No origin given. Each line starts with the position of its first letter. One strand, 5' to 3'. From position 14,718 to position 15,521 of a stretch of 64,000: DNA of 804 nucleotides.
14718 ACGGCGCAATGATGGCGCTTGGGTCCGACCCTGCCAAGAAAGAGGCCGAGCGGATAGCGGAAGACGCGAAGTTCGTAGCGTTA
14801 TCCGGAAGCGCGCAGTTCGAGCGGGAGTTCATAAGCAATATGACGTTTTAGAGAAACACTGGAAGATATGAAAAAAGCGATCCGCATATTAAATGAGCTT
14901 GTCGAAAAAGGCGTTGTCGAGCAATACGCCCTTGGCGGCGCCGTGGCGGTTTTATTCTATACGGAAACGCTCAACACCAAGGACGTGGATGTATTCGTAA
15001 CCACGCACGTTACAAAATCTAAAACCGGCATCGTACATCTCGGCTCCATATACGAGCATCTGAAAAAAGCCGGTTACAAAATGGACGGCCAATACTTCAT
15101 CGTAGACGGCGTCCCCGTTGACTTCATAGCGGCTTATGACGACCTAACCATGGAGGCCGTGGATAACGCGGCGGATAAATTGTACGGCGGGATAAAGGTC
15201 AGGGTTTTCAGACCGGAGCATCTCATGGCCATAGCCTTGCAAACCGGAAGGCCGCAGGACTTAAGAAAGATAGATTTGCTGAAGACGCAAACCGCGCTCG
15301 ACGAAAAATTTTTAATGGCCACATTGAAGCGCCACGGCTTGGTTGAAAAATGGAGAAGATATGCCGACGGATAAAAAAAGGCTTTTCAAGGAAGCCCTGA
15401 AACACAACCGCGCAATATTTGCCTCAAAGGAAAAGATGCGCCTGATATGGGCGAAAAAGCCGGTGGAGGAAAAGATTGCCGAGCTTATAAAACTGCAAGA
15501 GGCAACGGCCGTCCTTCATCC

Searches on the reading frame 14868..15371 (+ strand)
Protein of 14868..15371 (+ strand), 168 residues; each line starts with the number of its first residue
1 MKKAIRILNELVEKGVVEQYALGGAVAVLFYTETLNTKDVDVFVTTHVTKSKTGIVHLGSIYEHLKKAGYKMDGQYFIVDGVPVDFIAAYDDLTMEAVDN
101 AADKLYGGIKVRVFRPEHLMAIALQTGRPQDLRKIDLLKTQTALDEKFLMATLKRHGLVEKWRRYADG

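Call 3: search_protein_families(library=pfam, proteins=[window:14868-15371:+], max_evalue=1)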
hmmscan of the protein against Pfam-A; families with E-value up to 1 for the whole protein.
window:14868-15371:+ (168 aa): 2 families
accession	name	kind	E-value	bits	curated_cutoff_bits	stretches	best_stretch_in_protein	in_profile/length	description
PF09970.15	DUF2204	-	2.5e-08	34.2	20.3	1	3-140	4-146/181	Nucleotidyl transferase of unknown function (DUF2204)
PF09339.16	HTH_IclR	-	0.025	14.8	22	0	4-19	35-50/52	IclR helix-turn-helix domain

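Call 4: search_protein_families(library=ncbifam, proteins=[window:14868-15371:+], max_evalue=1)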
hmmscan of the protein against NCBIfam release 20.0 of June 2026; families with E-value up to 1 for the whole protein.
window:14868-15371:+ (168 aa): 0 families

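Call 6: search_protein_families(library=padloc, proteins=[window:14868-15371:+], max_evalue=1)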
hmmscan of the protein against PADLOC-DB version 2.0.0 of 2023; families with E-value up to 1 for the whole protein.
window:14868-15371:+ (168 aa): 0 families

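Call 7: search_protein_families(library=phrogs, proteins=[window:14868-15371:+], max_evalue=1)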
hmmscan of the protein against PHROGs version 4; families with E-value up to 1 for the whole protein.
window:14868-15371:+ (168 aa): 2 families
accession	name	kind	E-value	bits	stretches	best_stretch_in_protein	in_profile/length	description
phrog_10134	-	unknown function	0.11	13.7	1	48-105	15-71/76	-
phrog_12817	-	transcription regulation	0.28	12.1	0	3-28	103-128/151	transcriptional regulator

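Call 8: find_homologous_proteins(query=window:14868-15371:+, max_evalue=0.001)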
Query window:14868-15371:+ (168 aa): 38 proteins with E <= 0.001 among 134 candidates.
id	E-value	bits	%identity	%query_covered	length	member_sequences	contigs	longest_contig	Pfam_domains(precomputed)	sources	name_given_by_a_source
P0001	1.4e-104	365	100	100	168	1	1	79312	PF09970.16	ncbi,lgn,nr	ncbi:MAG: nucleotidyltransferase [Deltaproteobacteria bacterium]|nr:nucleotidyltransferase [Deltapro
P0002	3.2e-83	295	77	100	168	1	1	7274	PF09970.16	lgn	-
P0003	6.0e-83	294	80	100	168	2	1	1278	PF09970.16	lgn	-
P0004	5.7e-82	291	77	100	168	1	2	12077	PF09970.16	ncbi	-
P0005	3.3e-81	289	77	100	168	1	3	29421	PF09970.16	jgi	-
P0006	4.1e-80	285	74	100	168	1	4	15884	PF09970.16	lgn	-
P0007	2.3e-79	283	77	99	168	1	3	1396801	PF09970.16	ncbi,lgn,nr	ncbi:nucleotidyltransferase [bacterium]|nr:nucleotidyltransferase [bacterium]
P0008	3.7e-79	282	73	100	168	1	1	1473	PF09970.16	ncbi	-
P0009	9.8e-79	281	74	99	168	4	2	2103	PF09970.16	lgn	-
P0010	1.3e-73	264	71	100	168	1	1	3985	-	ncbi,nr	ncbi:MAG: nucleotidyltransferase [Deltaproteobacteria bacterium]|nr:nucleotidyltransferase [Deltapro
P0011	1.4e-68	248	67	100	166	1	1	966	PF09970.16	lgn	-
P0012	2.1e-67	244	66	100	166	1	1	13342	PF09970.16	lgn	-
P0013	6.5e-67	242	67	98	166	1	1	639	PF09970.16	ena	-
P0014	1.4e-65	238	63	100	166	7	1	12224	PF09970.16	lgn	-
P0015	1.7e-65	238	66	98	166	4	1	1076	-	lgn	-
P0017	3.7e-63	230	63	100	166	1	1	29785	-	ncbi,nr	ncbi:MAG: nucleotidyltransferase [Deltaproteobacteria bacterium]|nr:nucleotidyltransferase [Deltapro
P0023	2.7e-53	198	55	98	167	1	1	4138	PF09970.16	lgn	-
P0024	6.4e-38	148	44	98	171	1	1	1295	-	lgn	-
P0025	4.2e-33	132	41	99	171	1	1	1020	PF09970.16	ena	-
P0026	7.5e-33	132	42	96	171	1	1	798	PF09970.16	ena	-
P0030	3.5e-29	120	42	96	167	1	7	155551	-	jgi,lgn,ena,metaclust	metaclust:\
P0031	5.8e-29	119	41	88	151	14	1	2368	PF09970.16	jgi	-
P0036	6.6e-26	109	39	98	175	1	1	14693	-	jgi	jgi:hypothetical protein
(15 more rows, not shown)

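Call 9: find_encoding_contigs(protein=P0007, flank=8000, max_places=3)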
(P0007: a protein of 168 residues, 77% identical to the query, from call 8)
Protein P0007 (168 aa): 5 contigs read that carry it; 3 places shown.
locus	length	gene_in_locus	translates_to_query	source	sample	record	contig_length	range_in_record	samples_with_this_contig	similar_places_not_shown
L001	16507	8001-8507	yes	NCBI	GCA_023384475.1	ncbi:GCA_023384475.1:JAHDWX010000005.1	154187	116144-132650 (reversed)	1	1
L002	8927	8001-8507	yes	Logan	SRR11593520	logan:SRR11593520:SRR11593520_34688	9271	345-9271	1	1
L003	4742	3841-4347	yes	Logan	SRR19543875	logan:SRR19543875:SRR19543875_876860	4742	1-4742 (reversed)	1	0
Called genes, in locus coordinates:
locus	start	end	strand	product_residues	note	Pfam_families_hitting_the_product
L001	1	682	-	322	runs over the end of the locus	-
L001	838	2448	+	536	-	PF01555:N6_N4_Mtase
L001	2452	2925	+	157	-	-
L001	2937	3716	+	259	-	PF08861:DUF1828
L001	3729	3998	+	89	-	PF10387:DUF2442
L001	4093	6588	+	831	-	PF04851:ResIII, PF00270:DEAD (faint)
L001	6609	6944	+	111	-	-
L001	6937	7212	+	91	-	-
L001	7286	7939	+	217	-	-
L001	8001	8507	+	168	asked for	PF09970:DUF2204 (faint)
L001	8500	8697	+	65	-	-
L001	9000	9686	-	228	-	PF00989:PAS, PF08448:PAS_4, PF13426:PAS_9, PF08447:PAS_3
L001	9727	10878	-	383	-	PF03349:Toluene_X, PF13505:OMP_b-brl (faint)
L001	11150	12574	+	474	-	PF08447:PAS_3, PF15460:SAS4 (faint), PF08447:PAS_3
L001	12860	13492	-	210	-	PF00440:TetR_N, PF14246:TetR_C_7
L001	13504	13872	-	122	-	PF00115:COX1 (weak)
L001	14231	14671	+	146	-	PF00582:Usp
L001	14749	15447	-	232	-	PF12945:PilZNR, PF07238:PilZ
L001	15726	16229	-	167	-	PF18551:TackOD1 (faint)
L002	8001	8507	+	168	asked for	PF09970:DUF2204 (faint)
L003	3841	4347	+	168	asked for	PF09970:DUF2204 (faint)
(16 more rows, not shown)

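Call 10: find_encoding_contigs(protein=P0017, flank=8000, max_places=3)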
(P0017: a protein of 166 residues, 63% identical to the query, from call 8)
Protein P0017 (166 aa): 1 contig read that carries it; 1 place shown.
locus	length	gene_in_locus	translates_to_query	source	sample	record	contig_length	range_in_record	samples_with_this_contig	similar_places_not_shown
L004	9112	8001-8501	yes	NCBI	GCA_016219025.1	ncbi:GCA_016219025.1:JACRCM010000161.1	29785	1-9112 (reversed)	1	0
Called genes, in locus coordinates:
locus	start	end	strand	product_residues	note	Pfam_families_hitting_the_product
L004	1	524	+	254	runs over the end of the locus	PF01479:S4, PF00849:PseudoU_synth_2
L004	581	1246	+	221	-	PF00730:HhH-GPD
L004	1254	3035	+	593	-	PF02518:HATPase_c, PF13589:HATPase_c_3, PF01119:DNA_mis_repair, PF08676:MutL_C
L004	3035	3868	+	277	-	PF00149:Metallophos, PF12850:Metallophos_2 (faint)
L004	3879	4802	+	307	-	PF01745:IPT (faint), PF01715:IPPT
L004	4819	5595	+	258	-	-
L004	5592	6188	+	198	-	-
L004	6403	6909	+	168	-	PF10061:DUF2299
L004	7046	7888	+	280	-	PF01814:Hemerythrin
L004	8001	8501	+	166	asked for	-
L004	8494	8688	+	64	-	-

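Call 11: find_encoding_contigs(protein=P0030, flank=8000, max_places=3)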
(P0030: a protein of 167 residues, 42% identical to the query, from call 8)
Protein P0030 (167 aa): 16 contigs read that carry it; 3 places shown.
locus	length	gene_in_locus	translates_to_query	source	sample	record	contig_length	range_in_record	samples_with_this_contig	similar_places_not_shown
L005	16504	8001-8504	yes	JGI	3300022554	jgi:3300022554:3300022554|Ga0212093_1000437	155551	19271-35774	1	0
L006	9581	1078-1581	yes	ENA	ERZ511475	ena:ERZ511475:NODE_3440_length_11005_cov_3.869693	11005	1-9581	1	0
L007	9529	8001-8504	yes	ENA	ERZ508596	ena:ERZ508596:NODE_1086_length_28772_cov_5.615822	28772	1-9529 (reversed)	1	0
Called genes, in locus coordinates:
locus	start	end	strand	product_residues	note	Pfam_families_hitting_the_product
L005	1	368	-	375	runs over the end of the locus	-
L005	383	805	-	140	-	PF01555:N6_N4_Mtase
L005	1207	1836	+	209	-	PF00440:TetR_N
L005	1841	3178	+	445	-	PF02321:OEP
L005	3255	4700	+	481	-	PF25917:BSH_RND, PF25881:HH_YBHG, PF25893:HH_CzcB, PF25954:Beta-barrel_RND_2, PF25989:YknX_C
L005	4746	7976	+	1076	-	PF00873:ACR_tran, PF03176:MMPL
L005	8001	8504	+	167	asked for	-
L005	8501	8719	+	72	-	-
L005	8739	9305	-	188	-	PF08207:EFP_N, PF01132:EFP, PF09285:Elong-fact-P_C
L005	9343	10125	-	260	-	PF01255:Prenyltransf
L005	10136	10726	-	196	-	PF19380:DUF5955 (faint), PF01765:RRF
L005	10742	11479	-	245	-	PF00696:AA_kinase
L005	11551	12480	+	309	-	PF02628:COX15-CtaA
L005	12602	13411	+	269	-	PF01047:MarR (weak), PF08279:HTH_11, PF12802:MarR_2, PF13412:HTH_24 (weak), PF13545:HTH_Crp_2 (weak), PF25213:HVO_A0261_N (weak)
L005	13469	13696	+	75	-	PF00196:GerE (weak), PF04545:Sigma70_r4 (weak)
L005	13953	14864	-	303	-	PF05448:AXE1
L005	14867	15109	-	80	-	PF09383:NIL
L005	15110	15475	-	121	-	PF02627:CMD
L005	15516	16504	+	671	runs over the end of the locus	PF05231:MASE1, PF00989:PAS, PF08448:PAS_4, PF13188:PAS_8 (weak), PF13426:PAS_9, PF08447:PAS_3 (faint), PF00512:HisKA, PF02518:HATPase_c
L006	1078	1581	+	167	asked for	-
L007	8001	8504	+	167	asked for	-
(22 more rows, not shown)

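Call 15: search_solved_structures(query=A2, max_evalue=10, show_alignments=3)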
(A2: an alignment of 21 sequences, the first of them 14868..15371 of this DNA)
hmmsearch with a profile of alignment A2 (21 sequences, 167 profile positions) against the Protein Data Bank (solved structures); distinct sequences matched with E-value up to 10: 1.
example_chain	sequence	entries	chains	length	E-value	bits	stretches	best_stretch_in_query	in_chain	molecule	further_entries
8an4_A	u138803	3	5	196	0.0079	19.3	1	14-141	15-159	Bacterial toxin | Nucleotidyl transferase AbiEii/AbiGii toxin family protein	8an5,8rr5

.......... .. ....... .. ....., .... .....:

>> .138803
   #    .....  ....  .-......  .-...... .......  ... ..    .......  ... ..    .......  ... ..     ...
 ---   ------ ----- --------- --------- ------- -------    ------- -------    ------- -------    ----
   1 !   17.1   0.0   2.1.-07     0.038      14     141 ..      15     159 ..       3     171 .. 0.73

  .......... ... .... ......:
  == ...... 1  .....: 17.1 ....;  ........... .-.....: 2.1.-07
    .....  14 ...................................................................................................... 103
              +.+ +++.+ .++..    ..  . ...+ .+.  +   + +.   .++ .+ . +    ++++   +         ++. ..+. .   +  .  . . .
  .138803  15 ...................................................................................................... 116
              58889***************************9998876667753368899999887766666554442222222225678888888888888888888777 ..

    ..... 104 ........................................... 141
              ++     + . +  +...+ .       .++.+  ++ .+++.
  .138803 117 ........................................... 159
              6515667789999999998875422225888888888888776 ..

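Call 28: find_related_loci(query=A4, collection=metagenome_contigs, flank=6000)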
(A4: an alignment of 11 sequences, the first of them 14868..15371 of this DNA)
Query A4 (168 aa) in metagenome_contigs; peptide patterns used: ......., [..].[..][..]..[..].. (x = any residue, [..] = any of these).
111 stretches matched a pattern; 18 encode a relative of the query (tblastn E <= 1e-3); 18 distinct loci.
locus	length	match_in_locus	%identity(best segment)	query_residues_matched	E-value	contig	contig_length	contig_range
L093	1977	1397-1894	64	1-168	1e-74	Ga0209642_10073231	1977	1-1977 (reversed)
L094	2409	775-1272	64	1-168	1e-73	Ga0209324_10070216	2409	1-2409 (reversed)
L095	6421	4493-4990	64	1-168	2e-72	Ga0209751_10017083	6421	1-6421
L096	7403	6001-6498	64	1-168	2e-72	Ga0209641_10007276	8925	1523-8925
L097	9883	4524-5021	64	1-168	2e-72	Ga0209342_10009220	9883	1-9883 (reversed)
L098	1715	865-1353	64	1-165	5e-75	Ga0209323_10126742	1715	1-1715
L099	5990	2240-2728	61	1-165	2e-68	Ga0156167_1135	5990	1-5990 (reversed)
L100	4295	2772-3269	58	1-168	4e-68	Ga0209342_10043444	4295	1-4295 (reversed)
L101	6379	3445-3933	62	1-165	4e-67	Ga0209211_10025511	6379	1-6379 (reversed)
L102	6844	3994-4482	62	1-165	4e-67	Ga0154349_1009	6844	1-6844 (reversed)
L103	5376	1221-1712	61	1-166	3e-66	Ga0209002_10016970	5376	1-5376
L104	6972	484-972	57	1-165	2e-63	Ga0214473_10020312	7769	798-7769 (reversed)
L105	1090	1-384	66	36-165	5e-60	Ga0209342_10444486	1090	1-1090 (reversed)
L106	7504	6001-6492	50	1-166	5e-56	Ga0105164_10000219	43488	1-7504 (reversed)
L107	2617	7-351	66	51-165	2e-51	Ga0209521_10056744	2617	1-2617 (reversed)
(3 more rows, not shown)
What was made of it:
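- Tried and rejected: It was rerun with the narrower alignment A4 (call 28).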

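Call 29: find_related_loci(query=A4, collection=viral_contigs, flank=6000)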
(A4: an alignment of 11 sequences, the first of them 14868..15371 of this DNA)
Query A4 (168 aa) in viral_contigs; peptide patterns used: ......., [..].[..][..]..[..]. (x = any residue, [..] = any of these).
49 stretches matched a pattern, but none encodes a relative of the query by tblastn (E <= 1e-3).

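Call 42: predict_structure(alignment_id=A2)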
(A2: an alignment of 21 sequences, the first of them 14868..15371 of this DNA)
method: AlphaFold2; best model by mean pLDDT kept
length: 168 residues; sequences in the alignment: 21
mean_pLDDT: 90.3   pTM: 0.86
mean pLDDT of the five models: 90.3, 89.6, 88.8, 88.5, 88.1
residues with pLDDT >= 90: 130; 70-90: 26; 50-70: 12; < 50: 0
segments of 3 or more residues with pLDDT < 50: none
pLDDT, mean of each block of 10 residues (from residue 1): 94 93 95 84 80 66 91 91 92 95 95 98 93 92 94 97 84
secondary structure, 60 per line:
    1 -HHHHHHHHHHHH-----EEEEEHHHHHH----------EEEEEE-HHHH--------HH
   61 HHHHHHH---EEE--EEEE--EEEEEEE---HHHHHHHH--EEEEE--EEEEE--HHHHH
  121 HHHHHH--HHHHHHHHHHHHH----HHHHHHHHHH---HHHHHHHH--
elements in order: H2-13 E19-23 H24-29 E40-45 H47-50 H59-67 E71-73 E76-79 E82-88 H92-99 E102-106 E109-113 H116-126 H129-141 H146-155 H159-166
